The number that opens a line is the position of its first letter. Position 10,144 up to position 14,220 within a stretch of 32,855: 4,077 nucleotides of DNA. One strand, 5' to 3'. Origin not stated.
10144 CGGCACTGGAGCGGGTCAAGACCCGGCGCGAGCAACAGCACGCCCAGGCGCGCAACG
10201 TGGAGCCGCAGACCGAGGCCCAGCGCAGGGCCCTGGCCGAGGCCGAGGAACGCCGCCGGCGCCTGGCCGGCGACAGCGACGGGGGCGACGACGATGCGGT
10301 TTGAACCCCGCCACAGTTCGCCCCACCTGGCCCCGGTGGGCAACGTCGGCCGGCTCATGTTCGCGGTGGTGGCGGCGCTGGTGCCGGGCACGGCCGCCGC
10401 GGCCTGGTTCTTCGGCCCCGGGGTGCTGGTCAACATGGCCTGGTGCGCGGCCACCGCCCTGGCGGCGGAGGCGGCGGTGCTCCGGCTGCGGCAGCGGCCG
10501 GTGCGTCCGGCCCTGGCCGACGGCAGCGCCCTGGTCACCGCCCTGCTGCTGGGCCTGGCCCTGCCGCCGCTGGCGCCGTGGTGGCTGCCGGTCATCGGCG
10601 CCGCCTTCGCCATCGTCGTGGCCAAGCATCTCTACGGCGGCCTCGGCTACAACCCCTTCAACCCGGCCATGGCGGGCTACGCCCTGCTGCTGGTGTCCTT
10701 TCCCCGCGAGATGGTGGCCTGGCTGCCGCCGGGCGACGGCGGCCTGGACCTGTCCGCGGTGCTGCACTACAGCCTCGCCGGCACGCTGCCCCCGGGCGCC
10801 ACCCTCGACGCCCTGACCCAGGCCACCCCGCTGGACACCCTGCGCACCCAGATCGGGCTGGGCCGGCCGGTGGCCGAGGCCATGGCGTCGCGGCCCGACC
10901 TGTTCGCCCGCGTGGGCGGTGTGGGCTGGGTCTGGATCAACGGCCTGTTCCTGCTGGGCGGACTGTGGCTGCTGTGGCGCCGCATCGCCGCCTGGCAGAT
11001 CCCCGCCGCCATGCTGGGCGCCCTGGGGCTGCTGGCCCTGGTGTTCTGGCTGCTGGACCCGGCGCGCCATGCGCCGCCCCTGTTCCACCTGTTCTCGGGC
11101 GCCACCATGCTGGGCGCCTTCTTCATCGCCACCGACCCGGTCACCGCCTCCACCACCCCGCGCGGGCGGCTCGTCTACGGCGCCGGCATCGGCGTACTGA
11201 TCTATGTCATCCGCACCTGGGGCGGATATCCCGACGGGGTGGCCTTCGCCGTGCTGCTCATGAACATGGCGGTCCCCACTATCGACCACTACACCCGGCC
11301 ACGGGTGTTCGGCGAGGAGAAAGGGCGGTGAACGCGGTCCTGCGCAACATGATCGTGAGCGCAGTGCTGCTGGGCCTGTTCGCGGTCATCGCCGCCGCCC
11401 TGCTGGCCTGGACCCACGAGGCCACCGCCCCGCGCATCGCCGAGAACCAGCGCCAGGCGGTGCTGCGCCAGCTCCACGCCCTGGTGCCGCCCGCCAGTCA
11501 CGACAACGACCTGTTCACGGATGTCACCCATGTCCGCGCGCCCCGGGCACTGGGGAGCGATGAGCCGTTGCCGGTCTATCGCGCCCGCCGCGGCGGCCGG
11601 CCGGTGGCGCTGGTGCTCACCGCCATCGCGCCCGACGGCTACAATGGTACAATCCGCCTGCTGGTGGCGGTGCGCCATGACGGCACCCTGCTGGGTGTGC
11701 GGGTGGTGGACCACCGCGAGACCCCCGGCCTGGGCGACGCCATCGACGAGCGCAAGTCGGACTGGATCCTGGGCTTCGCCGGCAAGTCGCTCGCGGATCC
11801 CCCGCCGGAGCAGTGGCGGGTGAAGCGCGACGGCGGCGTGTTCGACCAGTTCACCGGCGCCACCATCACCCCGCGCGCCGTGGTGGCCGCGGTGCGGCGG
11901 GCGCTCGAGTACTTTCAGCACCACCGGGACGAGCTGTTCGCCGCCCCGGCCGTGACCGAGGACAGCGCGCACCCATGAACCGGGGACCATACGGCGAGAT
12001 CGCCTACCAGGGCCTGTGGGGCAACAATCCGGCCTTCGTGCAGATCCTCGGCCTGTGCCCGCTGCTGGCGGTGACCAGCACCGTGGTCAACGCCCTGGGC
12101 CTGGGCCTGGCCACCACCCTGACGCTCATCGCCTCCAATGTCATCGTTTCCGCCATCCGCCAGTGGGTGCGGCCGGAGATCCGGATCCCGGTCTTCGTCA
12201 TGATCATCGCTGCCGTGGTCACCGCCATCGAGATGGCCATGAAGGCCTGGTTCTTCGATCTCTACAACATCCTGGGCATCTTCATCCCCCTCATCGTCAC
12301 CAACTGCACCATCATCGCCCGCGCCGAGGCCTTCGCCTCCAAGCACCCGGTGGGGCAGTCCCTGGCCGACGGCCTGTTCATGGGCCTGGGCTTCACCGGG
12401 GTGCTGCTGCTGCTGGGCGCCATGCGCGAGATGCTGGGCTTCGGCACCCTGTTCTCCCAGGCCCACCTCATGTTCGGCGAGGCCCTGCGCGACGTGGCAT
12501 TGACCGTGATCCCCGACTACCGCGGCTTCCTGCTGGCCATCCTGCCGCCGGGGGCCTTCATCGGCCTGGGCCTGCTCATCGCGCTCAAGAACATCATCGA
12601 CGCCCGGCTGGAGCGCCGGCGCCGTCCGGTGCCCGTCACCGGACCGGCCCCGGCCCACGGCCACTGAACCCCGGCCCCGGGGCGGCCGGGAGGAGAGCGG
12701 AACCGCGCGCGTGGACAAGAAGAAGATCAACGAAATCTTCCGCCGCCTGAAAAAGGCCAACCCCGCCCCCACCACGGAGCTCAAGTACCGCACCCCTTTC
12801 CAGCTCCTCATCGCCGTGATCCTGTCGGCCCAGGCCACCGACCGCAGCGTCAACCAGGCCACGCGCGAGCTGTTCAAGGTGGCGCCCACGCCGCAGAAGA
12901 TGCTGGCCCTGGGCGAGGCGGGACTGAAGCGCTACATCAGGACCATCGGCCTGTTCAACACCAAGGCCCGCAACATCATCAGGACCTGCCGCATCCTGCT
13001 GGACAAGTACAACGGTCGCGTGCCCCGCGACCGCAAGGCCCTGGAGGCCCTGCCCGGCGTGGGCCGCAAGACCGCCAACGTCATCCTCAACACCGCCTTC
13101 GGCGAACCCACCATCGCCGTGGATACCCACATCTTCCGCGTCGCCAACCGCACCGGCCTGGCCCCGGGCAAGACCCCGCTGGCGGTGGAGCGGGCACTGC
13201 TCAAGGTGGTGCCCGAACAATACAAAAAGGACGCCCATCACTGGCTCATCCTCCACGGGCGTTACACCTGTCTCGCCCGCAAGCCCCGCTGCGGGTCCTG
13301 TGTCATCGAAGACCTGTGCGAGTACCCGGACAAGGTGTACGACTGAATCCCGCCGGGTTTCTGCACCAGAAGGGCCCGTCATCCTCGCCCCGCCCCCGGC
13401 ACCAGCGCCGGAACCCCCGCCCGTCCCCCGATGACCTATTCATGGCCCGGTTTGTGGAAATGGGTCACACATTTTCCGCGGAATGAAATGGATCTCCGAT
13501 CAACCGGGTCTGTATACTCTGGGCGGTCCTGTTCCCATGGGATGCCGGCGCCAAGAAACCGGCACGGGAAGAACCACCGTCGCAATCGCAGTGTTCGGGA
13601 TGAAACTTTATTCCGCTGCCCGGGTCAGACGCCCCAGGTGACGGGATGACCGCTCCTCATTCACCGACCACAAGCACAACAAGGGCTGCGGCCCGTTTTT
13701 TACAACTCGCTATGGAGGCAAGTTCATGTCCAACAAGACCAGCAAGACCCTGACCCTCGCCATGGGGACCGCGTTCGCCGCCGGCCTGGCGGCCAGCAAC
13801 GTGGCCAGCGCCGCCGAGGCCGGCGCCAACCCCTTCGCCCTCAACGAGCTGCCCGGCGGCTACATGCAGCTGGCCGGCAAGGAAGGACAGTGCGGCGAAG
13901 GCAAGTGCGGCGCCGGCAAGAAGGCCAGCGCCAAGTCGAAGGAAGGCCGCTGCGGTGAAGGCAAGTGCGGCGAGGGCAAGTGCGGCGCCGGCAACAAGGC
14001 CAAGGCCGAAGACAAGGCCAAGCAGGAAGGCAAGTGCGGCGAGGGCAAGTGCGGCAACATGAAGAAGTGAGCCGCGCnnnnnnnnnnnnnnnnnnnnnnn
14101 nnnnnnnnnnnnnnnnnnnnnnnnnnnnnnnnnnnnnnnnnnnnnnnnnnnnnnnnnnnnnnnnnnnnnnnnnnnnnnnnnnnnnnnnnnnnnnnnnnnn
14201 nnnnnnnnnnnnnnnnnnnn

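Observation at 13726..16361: Four-gene MNIO (DUF692) RiPP-metallophore cluster with an EGxCG-repeat, Sec-exported precursor (hvfABC + DoxX type)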

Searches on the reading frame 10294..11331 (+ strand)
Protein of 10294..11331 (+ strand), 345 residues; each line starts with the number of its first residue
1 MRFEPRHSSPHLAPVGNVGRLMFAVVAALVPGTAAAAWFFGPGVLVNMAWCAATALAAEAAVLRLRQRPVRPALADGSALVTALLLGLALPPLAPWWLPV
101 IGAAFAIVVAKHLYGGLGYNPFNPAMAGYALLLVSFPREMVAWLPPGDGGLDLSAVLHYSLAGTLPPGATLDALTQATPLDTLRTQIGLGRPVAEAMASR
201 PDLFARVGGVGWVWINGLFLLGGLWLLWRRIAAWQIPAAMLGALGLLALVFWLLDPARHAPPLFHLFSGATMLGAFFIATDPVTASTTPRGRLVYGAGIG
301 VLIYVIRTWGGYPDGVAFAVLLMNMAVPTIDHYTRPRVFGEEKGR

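Call 15: search_protein_families(library=pfam, proteins=[window:10294-11331:+], max_evalue=0.001)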
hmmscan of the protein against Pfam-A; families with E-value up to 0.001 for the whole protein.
window:10294-11331:+ (345 aa): 1 family
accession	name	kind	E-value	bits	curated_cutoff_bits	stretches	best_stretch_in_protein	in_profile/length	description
PF03116.20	NQR2_RnfD_RnfE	-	6.3e-109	364.3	27.7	1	7-340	3-296/296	NQR2, RnfD, RnfE family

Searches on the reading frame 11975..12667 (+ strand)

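Call 3: search_protein_families(library=pfam, proteins=[window:11975-12667:+], max_evalue=0.01)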
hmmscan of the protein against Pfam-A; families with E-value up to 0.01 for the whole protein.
window:11975-12667:+ (230 aa): 1 family
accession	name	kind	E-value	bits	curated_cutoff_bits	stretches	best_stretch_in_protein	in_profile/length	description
PF02508.19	Rnf-Nqr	-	6.6e-64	215.6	23.8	1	8-202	3-174/174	Rnf-Nqr subunit, membrane protein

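Call 4: search_protein_families(library=ncbifam, proteins=[window:11975-12667:+], max_evalue=0.01)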
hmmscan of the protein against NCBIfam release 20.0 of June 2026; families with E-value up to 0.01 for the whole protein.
window:11975-12667:+ (230 aa): 11 families
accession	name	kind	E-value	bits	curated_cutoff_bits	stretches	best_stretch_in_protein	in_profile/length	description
NF009070.0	PRK12405.1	subfamily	1.1e-97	325.8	184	1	7-217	5-215/231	electron transport complex subunit RsxE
TIGR01948.1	rnfE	subfamily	2e-79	265.7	213.4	1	9-210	3-195/196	RnfABCDGE type electron transport complex subunit E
NF041839.1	rnfE_Methano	equivalog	2.6e-52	177.6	350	1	13-210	9-196/203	Rnf electron transport complex subunit RnfE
NF006777.0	PRK09292.1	equivalog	3.6e-46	157.5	235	1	10-211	11-204/209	NADH:ubiquinone reductase (Na(+)-transporting) subunit D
TIGR01939.1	nqrD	equivalog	6.8e-45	153.4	244.85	1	8-211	8-204/207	NADH:ubiquinone reductase (Na(+)-transporting) subunit D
NF003481.0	PRK05151.1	equivalog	5.1e-24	85.5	240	1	17-154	15-158/193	electron transport complex subunit RsxA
TIGR01943.1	rnfA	subfamily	6.4e-24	85.4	229.3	1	17-155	14-158/190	RnfABCDGE type electron transport complex subunit A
NF041835.1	rnfA_Methano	equivalog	4.9e-18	66.2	300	1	9-153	9-159/195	Rnf electron transport complex subunit RnfA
TIGR01940.1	nqrE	equivalog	3.8e-15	56.8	247.55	1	15-157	12-170/200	NADH:ubiquinone reductase (Na(+)-transporting) subunit E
NF002200.0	PRK01061.1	equivalog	7.2e-09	35.6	351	1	12-157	17-180/250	Na(+)-translocating NADH-quinone reductase subunit E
NF009108.0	PRK12456.1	equivalog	1.2e-07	32.1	398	1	13-156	12-167/199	Na(+)-translocating NADH-quinone reductase subunit E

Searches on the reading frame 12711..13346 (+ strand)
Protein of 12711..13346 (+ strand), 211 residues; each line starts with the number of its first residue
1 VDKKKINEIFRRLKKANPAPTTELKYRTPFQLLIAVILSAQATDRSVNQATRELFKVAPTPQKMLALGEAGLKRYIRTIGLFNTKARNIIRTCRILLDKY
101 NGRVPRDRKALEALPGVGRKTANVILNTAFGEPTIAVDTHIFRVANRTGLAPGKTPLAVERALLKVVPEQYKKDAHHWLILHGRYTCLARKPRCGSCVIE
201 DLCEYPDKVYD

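Call 3: search_protein_families(library=pfam, proteins=[window:12711-13346:+], max_evalue=0.01)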
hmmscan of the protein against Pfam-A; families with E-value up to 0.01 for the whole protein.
window:12711-13346:+ (211 aa): 4 families
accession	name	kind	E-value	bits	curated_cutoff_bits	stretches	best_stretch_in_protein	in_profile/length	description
PF00730.31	HhH-GPD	-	6.4e-26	91.3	26.2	1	34-168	1-107/108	HhH-GPD superfamily base excision DNA repair protein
PF00633.29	HHH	-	1.4e-08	34.5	24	1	99-127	1-29/30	Helix-hairpin-helix motif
PF10576.14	EndIII_4Fe-2S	-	2.3e-05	25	20.5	1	187-203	1-17/17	Iron-sulfur binding domain of endonuclease III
PF21176.3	RecR_HhH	-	0.005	17.1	27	1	109-122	6-19/45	RecR, helix-hairpin-helix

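Call 4: search_protein_families(library=ncbifam, proteins=[window:12711-13346:+], max_evalue=0.01)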
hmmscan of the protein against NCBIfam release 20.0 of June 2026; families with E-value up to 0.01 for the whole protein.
window:12711-13346:+ (211 aa): 7 families
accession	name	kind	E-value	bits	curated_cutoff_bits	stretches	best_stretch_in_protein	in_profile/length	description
NF007978.0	PRK10702.1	equivalog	5.6e-106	352.9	405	1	1-210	1-210/211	endonuclease III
TIGR01083.1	nth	equivalog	1.6e-86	288.9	211.7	1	3-194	1-192/192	endonuclease III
NF053634.1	MonDNAglycDR2438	equivalog_domain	9.8e-22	77.6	400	1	26-204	17-205/219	monofunctional DNA glycosylase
TIGR01084.1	mutY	equivalog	5.6e-18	65.5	286.5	1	20-204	19-207/277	A/G-specific adenine glycosylase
NF008132.0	PRK10880.1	equivalog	4e-10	39.3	427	1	79-203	81-209/351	A/G-specific adenine glycosylase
NF010488.0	PRK13910.1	equivalog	6.2e-10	38.9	471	1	75-203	40-167/290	adenine-specific DNA glycosylase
TIGR00588.1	ogg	subfamily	4.3e-05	22.8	397.85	1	55-148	160-260/310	8-oxoguanine DNA-glycosylase (ogg)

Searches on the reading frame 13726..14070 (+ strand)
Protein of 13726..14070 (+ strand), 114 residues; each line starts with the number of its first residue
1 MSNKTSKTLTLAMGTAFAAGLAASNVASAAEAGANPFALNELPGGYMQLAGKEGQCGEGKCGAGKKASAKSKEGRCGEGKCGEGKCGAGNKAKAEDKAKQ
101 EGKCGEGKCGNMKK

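Call 3: search_protein_families(library=pfam, proteins=[window:13726-14070:+], max_evalue=0.01)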
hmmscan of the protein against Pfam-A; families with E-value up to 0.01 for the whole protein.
window:13726-14070:+ (114 aa): 0 families

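Call 4: search_protein_families(library=ncbifam, proteins=[window:13726-14070:+], max_evalue=0.01)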
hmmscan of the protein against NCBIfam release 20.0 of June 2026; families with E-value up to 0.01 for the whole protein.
window:13726-14070:+ (114 aa): 2 families
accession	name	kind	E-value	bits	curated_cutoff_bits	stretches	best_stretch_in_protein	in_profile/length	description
NF050137.2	KCGExKCG_twice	domain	9.7e-14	50.7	19.5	2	53-83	1-28/29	HvfA family oxazolone/thioamide-modified RiPP metallophore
NF050188.1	OxThioModRiPPHvfA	equivalog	1.8e-10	41.3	95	1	9-111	4-95/96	oxazolone/thioamide-modified RiPP metallophore HvfA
